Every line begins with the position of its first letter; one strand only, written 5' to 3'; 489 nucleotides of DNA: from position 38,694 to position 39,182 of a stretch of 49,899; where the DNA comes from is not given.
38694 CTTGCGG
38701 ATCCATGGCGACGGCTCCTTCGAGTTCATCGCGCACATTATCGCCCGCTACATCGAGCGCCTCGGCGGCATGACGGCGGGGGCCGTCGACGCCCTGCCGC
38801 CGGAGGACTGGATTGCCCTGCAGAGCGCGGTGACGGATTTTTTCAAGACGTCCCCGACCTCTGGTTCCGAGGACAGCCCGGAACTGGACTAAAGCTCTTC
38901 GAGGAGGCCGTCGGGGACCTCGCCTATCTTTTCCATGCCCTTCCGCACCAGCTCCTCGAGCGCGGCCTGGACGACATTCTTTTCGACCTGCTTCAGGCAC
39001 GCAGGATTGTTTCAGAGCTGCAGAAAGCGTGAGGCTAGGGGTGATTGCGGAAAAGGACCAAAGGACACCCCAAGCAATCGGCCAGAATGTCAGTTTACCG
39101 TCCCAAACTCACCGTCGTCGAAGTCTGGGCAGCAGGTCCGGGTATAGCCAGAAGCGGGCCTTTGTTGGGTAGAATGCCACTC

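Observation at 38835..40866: DUF3800 gene inserted between tail chaperone and tape measure, bracketed by a duplicated frameshift segment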

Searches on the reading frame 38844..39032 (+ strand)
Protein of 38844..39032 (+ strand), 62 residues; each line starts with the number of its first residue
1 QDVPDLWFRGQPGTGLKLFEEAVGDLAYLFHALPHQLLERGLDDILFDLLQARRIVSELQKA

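Call 5: search_protein_families(library=pfam, proteins=[window:38844-39032:+], max_evalue=0.01)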
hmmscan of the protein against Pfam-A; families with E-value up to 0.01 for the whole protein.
window:38844-39032:+ (62 aa): 0 families

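Call 7: search_protein_families(library=phrogs, proteins=[window:38844-39032:+], max_evalue=0.01)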
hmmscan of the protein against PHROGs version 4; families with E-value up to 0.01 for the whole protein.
window:38844-39032:+ (62 aa): 1 family
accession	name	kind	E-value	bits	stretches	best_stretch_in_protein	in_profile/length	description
phrog_11318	-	unknown function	0.00012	23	1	23-60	29-66/68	-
